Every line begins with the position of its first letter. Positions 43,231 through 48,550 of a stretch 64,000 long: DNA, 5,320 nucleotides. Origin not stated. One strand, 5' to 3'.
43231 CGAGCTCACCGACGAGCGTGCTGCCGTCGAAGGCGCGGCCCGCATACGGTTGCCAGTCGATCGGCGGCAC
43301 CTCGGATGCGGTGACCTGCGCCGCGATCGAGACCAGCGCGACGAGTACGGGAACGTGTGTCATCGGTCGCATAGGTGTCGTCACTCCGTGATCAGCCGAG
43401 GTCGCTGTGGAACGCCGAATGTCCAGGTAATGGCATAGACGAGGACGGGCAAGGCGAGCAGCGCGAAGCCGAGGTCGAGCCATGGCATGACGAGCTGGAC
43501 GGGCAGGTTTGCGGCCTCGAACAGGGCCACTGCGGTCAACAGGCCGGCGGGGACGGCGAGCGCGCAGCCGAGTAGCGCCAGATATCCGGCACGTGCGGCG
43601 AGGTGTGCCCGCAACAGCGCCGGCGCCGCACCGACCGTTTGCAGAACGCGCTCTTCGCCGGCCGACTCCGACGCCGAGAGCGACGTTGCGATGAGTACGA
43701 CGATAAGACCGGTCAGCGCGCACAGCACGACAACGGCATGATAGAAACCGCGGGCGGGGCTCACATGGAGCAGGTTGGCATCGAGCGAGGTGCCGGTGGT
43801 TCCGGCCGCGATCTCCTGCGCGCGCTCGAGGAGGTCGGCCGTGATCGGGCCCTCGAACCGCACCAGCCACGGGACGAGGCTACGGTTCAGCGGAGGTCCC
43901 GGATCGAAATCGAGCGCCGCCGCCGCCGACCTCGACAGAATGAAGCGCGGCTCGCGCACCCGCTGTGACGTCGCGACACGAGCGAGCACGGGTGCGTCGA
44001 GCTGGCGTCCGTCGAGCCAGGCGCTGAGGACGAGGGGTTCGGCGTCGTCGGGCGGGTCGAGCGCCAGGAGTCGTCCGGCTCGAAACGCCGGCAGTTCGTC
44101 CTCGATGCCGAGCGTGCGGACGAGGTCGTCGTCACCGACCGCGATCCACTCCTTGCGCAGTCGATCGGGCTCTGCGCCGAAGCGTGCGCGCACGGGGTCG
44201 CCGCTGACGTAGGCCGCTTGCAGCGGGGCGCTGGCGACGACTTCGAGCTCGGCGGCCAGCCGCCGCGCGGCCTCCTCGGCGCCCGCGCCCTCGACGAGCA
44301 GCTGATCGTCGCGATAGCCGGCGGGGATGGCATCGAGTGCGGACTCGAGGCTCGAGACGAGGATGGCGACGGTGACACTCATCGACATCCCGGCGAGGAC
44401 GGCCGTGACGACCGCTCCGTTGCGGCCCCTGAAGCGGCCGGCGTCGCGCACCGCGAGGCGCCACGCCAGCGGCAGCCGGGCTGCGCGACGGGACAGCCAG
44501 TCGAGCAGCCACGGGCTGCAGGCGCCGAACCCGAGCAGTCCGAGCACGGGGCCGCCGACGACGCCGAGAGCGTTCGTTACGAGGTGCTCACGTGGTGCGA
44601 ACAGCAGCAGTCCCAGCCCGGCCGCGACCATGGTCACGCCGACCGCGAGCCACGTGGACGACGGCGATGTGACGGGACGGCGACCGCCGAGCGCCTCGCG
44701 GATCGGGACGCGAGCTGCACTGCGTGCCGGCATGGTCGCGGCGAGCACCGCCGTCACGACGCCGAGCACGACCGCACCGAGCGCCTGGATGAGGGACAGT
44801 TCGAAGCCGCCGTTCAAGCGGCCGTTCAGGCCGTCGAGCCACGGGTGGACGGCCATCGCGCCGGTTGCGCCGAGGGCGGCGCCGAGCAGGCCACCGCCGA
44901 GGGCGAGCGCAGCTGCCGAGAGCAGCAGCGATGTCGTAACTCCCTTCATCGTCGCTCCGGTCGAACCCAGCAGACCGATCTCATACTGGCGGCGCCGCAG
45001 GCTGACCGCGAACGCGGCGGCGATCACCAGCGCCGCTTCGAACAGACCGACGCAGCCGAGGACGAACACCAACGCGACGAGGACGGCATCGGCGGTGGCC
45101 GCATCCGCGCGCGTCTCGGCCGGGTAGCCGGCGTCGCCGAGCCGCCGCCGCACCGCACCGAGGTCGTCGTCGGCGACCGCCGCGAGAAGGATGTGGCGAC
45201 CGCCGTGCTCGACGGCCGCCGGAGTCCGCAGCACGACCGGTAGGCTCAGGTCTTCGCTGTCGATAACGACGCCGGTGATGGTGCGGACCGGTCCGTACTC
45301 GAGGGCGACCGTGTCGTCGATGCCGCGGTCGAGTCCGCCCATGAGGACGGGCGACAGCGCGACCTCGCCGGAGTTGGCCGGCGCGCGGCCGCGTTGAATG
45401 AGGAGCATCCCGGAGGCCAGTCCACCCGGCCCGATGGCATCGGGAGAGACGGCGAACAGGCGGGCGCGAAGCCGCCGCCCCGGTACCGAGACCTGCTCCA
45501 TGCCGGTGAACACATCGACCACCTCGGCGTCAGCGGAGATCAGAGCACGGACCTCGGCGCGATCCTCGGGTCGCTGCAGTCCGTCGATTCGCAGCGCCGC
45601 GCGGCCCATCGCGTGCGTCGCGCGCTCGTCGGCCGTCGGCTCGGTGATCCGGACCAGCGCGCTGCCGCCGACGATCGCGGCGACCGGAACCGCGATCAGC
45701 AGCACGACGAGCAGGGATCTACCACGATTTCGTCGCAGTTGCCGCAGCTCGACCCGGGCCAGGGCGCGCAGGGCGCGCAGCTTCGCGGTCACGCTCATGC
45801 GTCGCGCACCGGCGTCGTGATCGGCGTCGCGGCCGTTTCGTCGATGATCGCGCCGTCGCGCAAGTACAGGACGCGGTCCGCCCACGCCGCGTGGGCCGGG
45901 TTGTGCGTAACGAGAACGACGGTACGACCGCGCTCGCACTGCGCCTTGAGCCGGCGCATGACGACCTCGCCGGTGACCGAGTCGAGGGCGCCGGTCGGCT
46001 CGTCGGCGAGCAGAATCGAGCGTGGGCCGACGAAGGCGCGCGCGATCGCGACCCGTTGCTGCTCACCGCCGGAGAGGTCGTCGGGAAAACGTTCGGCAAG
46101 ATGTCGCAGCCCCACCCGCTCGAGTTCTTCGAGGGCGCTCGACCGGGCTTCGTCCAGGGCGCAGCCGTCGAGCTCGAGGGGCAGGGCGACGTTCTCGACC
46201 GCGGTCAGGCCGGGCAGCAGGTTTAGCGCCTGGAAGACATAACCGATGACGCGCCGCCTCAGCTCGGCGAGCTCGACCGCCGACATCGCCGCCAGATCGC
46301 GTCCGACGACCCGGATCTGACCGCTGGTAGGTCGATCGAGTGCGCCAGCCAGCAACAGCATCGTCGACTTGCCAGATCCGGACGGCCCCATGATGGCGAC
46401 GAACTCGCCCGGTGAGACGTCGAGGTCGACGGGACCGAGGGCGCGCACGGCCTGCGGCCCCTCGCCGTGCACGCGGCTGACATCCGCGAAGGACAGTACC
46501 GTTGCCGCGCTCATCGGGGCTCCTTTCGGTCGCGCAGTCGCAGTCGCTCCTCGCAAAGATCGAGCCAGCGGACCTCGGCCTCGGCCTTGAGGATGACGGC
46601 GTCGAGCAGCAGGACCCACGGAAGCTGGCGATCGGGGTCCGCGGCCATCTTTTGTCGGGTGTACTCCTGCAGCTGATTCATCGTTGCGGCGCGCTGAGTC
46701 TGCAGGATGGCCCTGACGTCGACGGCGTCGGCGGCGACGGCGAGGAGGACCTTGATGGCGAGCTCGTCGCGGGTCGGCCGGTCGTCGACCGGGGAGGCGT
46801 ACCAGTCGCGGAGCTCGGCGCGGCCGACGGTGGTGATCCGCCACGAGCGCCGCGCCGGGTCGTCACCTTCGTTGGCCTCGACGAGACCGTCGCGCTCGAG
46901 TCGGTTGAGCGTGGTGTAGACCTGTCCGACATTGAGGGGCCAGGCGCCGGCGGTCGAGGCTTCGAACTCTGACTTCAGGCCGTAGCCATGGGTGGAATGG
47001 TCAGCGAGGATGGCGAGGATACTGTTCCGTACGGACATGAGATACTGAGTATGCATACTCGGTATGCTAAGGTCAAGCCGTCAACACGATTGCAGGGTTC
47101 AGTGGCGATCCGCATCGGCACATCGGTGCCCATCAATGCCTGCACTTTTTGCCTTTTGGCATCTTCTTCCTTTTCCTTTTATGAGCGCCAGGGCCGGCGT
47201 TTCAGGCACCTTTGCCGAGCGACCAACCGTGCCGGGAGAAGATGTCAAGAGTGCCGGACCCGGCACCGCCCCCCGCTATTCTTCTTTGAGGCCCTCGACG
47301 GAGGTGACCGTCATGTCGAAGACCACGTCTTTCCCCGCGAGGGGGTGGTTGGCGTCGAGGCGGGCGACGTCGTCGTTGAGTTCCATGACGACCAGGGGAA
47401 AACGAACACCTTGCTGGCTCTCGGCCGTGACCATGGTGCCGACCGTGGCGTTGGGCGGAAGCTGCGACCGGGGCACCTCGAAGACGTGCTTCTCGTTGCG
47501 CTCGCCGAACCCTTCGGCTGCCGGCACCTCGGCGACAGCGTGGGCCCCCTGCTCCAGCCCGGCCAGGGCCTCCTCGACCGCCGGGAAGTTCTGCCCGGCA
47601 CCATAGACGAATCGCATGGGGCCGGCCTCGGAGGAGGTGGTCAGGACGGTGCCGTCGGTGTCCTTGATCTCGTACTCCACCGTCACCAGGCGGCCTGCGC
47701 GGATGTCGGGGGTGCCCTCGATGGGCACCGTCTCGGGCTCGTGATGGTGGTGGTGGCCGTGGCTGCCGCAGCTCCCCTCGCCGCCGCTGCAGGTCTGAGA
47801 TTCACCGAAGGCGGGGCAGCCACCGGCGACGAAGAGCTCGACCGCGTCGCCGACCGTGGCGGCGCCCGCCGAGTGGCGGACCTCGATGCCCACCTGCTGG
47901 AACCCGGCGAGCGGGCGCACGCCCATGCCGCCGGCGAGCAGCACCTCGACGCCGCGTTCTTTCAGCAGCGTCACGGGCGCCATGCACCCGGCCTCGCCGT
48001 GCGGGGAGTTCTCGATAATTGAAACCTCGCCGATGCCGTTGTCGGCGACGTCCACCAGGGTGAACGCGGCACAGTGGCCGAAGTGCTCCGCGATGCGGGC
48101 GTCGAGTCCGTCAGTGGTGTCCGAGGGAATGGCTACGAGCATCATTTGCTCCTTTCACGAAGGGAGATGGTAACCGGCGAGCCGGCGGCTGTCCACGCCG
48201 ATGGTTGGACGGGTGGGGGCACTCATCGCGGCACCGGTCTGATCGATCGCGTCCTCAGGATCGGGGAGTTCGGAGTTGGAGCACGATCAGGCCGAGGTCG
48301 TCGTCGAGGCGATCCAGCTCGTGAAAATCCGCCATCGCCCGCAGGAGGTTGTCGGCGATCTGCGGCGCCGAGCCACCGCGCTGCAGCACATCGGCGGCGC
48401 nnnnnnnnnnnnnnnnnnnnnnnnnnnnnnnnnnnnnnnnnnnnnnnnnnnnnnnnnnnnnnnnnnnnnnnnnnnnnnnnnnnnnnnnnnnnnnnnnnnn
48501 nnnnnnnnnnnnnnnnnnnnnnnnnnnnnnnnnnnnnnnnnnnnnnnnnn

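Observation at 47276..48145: NifX-like cofactor-binding domain fused through a Cys/His-rich linker to a SlyD-type FKBP isomerase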

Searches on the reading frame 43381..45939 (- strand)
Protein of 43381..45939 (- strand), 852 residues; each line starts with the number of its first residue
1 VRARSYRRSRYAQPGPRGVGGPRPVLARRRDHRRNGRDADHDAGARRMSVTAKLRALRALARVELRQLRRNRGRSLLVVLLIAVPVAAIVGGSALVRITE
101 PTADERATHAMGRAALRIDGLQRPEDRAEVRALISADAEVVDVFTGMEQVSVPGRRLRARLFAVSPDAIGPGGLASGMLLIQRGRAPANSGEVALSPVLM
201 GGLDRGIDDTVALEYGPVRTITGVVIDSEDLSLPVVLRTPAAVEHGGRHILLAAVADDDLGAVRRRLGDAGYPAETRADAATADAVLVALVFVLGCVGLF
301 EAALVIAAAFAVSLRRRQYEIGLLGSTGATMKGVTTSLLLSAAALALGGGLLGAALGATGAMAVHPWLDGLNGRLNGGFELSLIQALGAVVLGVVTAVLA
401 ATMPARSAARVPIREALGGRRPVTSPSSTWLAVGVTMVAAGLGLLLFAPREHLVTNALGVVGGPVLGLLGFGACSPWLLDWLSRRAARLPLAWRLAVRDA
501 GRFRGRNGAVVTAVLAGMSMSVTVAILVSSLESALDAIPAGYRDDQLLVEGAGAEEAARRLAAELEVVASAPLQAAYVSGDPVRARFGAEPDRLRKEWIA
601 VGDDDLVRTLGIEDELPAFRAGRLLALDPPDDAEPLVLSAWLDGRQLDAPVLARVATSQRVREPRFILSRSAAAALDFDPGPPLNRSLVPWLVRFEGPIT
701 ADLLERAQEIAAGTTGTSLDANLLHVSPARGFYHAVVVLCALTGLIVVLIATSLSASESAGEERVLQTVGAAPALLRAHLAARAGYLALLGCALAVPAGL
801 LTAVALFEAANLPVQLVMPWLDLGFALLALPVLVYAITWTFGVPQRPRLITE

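Call 3: search_protein_families(library=pfam, proteins=[window:43381-45939:-], max_evalue=0.01)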
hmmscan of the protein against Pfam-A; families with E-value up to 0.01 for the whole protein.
window:43381-45939:- (852 aa): 1 family
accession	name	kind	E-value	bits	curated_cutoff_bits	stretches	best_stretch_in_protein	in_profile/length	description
PF02687.27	FtsX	-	1.4e-12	48.2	25.5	2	293-412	2-119/120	FtsX-like permease C-terminal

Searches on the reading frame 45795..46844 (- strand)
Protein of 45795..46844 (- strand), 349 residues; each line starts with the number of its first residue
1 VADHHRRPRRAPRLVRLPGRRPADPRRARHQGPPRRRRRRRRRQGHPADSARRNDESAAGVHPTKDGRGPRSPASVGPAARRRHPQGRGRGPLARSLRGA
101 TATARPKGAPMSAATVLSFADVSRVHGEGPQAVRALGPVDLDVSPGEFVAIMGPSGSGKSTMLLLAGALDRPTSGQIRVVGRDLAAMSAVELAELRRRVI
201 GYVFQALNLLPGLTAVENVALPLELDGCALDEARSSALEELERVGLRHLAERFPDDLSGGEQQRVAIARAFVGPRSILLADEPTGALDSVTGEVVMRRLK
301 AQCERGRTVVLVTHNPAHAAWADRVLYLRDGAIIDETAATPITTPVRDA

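Call 3: search_protein_families(library=pfam, proteins=[window:45795-46844:-], max_evalue=0.01)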
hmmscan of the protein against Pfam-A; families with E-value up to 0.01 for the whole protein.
window:45795-46844:- (349 aa): 4 families
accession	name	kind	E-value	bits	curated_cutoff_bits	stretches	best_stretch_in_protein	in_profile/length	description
PF00005.33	ABC_tran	-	2.7e-32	112.7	25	1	138-284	3-136/137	ABC transporter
PF02463.25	SMC_N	-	6.5e-05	22.9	40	0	255-325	135-208/220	RecF/RecN/SMC N terminal domain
PF13555.12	AAA_29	-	0.0023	18.1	27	1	141-163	17-39/61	P-loop containing region of AAA domain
PF13191.12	AAA_16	-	0.0071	17.3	32.6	0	145-206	24-85/167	AAA ATPase domain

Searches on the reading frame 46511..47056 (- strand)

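Call 3: search_protein_families(library=pfam, proteins=[window:46511-47056:-], max_evalue=0.01)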
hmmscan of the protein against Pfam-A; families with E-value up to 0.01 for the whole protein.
window:46511-47056:- (181 aa): 2 families
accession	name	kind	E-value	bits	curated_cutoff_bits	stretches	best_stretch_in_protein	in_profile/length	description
PF03551.20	PadR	-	4e-18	65.6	27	1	13-83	1-74/75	Transcriptional regulator PadR-like family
PF10400.15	Vir_act_alpha_C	-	1.8e-11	45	22.4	1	95-173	1-78/78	Virulence activator alpha C-term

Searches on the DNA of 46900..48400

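Call 75: search_rna_families(source=window, start=46900, end=48400, threshold=gathering)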
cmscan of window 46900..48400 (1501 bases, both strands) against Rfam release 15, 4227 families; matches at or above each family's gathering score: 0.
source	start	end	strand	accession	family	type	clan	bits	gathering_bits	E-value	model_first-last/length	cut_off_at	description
